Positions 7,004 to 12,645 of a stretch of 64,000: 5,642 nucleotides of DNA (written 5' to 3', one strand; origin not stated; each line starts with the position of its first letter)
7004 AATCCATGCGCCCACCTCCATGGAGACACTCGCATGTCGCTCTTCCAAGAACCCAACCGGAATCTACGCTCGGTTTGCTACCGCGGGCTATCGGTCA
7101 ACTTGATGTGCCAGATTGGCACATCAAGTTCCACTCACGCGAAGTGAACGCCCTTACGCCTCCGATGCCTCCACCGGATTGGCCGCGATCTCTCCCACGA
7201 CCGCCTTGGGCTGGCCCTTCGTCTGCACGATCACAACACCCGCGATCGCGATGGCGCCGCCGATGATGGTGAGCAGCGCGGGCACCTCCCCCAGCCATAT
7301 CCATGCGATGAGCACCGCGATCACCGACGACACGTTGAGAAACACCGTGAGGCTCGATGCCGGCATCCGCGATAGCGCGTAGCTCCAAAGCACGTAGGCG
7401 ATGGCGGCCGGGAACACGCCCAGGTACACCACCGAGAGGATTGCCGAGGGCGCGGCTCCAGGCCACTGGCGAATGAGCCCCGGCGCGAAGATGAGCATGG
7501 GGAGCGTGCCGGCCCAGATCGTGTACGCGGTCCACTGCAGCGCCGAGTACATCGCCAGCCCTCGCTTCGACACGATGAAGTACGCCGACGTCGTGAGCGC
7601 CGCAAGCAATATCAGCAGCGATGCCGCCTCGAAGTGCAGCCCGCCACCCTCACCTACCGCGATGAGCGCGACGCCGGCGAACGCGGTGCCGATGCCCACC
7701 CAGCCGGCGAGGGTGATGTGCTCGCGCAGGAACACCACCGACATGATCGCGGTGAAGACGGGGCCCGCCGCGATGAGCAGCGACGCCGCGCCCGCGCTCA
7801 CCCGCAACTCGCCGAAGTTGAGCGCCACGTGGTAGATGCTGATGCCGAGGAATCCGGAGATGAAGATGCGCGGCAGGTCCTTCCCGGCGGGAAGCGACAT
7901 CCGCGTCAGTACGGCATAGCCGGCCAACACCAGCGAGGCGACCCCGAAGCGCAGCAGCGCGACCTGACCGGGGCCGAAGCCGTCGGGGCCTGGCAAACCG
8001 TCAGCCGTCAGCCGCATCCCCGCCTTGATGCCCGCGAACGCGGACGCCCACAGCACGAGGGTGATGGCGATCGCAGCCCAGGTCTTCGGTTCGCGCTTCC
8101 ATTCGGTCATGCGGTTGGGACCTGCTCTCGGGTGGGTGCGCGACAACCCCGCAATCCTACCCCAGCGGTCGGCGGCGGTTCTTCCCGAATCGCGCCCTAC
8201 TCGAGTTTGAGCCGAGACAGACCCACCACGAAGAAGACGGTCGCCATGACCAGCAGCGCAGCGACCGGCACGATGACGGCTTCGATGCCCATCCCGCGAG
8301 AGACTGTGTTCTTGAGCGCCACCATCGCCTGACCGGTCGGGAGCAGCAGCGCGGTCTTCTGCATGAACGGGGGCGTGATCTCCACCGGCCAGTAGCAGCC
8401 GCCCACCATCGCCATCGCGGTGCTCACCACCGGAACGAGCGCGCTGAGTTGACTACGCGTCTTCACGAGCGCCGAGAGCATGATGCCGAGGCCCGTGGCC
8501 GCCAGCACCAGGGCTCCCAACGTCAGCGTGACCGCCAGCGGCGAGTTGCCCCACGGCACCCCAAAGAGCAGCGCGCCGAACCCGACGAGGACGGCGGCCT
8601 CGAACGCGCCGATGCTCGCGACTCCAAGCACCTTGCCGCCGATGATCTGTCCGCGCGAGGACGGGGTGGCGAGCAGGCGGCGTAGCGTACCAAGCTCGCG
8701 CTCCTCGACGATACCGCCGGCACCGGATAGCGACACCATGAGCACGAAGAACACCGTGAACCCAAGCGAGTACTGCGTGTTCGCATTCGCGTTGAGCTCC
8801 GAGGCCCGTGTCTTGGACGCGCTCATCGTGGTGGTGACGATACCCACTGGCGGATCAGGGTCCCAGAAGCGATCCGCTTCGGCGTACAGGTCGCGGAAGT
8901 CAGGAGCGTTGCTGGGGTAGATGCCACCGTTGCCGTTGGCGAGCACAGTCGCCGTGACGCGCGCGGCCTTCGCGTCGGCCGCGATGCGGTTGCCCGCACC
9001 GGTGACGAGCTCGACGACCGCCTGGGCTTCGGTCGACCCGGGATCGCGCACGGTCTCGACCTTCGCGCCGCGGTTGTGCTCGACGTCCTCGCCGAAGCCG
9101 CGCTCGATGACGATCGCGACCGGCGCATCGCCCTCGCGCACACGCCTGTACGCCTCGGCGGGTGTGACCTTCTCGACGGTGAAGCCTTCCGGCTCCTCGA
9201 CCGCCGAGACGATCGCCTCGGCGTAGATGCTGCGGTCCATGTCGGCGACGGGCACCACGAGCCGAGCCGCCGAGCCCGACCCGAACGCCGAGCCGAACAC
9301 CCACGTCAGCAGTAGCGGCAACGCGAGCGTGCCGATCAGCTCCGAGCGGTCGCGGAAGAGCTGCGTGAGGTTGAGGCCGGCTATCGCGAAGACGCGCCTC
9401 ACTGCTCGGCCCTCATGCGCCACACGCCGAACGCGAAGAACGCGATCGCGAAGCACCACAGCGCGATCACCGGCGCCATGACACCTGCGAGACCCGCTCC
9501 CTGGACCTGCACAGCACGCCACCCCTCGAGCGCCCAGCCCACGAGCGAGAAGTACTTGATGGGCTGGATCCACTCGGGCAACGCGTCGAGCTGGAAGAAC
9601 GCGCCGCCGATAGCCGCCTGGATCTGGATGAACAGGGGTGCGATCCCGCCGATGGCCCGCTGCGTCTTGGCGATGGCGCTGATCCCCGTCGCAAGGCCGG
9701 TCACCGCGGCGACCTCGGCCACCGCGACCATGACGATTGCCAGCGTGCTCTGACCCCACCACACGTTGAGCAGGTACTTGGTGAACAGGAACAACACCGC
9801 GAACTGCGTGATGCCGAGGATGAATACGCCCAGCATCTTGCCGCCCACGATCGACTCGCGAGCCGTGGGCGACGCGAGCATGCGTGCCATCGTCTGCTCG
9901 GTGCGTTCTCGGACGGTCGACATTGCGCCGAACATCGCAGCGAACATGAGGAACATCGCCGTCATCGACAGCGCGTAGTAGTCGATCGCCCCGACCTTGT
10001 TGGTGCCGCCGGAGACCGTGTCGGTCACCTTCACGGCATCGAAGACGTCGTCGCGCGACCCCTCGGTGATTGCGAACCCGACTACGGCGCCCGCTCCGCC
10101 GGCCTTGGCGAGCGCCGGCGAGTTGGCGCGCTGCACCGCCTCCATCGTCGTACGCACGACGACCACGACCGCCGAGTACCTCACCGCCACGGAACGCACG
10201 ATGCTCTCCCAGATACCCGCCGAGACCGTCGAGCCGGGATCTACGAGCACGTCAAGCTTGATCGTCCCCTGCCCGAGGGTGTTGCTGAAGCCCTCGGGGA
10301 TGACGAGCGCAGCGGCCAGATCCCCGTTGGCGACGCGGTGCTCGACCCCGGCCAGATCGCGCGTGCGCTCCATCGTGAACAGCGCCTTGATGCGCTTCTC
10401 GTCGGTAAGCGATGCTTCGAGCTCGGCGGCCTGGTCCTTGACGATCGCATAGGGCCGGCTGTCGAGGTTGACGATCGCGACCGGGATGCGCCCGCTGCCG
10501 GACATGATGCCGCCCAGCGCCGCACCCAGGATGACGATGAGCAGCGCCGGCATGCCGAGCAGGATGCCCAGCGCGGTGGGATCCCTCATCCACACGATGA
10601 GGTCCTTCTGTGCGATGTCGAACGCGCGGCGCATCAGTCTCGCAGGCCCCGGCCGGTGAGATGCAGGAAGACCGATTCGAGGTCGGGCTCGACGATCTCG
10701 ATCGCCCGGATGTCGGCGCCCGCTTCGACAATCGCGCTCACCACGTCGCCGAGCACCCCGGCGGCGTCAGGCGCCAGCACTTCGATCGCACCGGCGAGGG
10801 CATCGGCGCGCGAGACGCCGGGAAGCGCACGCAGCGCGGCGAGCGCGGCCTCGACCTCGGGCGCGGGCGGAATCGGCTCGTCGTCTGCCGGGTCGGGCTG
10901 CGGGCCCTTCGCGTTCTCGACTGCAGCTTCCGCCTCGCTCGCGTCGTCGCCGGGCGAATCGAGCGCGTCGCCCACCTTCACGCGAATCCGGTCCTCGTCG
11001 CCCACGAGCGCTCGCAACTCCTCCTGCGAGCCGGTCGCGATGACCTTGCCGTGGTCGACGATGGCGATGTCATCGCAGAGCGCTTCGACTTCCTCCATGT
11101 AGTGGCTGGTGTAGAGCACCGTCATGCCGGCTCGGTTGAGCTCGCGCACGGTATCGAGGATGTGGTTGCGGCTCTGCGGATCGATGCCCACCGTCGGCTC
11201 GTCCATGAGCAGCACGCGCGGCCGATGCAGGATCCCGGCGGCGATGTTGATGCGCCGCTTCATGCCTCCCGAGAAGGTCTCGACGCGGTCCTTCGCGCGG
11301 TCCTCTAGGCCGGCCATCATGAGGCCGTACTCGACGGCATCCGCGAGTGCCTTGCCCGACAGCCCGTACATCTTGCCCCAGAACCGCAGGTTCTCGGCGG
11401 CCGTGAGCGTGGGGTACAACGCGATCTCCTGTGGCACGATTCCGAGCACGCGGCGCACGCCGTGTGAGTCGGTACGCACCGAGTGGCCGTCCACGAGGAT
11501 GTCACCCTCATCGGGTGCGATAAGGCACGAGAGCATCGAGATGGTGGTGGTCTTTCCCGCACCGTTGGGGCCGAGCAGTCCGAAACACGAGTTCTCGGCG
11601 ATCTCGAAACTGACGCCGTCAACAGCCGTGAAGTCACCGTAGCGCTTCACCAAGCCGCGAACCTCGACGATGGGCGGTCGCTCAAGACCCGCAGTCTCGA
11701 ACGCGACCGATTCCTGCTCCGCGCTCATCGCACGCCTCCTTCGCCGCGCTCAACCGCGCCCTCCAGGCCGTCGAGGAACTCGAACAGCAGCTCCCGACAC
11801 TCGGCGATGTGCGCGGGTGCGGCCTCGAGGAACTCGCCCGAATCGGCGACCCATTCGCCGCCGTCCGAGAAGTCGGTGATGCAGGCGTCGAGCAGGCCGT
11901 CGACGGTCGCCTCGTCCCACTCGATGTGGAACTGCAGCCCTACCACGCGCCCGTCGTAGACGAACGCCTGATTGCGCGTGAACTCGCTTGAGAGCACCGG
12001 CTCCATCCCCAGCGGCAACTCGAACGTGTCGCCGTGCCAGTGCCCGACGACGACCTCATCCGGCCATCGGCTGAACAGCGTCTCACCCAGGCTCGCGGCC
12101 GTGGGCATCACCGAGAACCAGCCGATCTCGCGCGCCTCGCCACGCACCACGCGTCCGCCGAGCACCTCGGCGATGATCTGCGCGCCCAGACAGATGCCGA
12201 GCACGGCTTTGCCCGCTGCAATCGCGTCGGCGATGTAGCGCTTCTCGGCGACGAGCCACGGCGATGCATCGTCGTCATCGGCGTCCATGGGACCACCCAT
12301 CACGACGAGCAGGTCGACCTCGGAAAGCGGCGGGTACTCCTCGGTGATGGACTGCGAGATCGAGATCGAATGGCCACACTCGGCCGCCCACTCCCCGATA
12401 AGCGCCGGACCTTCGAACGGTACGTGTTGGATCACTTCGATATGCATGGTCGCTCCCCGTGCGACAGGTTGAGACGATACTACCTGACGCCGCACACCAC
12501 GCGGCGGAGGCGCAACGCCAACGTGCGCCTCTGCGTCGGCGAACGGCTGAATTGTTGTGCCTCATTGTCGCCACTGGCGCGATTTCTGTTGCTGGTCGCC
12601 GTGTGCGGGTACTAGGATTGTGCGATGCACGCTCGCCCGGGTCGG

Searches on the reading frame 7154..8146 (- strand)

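Call 17: search_protein_families(library=pfam, proteins=[window:7154-8146:-], max_evalue=0.00001)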
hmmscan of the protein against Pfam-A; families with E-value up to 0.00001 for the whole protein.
window:7154-8146:- (330 aa): 2 families
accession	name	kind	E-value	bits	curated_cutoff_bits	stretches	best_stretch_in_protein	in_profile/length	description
PF00892.27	EamA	-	3.1e-39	134.8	28.2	2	176-307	4-133/135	EamA-like transporter family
PF03151.22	TPT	-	1.3e-06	28.5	30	1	95-306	64-289/291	Triose-phosphate Transporter family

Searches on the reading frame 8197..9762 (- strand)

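Call 17: search_protein_families(library=pfam, proteins=[window:8197-9762:-], max_evalue=0.00001)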
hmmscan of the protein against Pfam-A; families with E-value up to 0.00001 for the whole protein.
window:8197-9762:- (521 aa): 4 families
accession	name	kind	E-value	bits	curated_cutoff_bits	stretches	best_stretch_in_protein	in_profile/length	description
PF12698.13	ABC2_membrane_3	-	4.8e-35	121.7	31.6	1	142-515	4-346/347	ABC-2 family transporter protein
PF01061.29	ABC2_membrane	-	5.7e-19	68.9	26.9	1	326-483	51-206/211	ABC-2 type transporter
PF12679.13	ABC2_membrane_2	-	7e-17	62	27.2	1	127-518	3-278/283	ABC-2 family transporter protein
PF12730.13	ABC2_membrane_4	-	5.5e-07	30.2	27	1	310-442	31-166/179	ABC-2 family transporter protein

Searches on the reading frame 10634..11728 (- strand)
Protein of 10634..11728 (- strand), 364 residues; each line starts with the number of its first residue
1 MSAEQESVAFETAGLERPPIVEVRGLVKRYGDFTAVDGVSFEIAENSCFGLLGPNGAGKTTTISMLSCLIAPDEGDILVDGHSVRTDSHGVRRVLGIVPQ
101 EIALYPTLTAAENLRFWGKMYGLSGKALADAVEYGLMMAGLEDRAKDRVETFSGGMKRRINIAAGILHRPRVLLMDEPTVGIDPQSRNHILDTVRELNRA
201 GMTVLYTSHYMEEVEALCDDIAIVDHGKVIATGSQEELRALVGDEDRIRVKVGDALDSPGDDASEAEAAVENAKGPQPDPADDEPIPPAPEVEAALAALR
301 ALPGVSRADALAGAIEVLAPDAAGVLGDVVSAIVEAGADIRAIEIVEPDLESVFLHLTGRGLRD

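Call 17: search_protein_families(library=pfam, proteins=[window:10634-11728:-], max_evalue=0.00001)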
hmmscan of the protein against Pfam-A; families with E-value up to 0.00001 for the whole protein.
window:10634-11728:- (364 aa): 2 families
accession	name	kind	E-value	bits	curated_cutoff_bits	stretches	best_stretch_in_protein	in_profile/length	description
PF00005.33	ABC_tran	-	2.1e-30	106.6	25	1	37-179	2-136/137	ABC transporter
PF13304.12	AAA_21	-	1.5e-11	45.3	27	1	142-209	228-298/304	AAA domain, putative AbiEii toxin, Type IV TA system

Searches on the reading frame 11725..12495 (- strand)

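Call 58: search_protein_families(library=pfam, proteins=[window:11725-12495:-], max_evalue=0.0001)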
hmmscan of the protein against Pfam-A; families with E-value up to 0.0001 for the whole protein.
window:11725-12495:- (256 aa): 1 family
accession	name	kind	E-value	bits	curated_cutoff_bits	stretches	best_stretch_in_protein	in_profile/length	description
PF00117.34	GATase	-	2.6e-18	66.8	22.8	1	49-192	32-172/190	Glutamine amidotransferase class-I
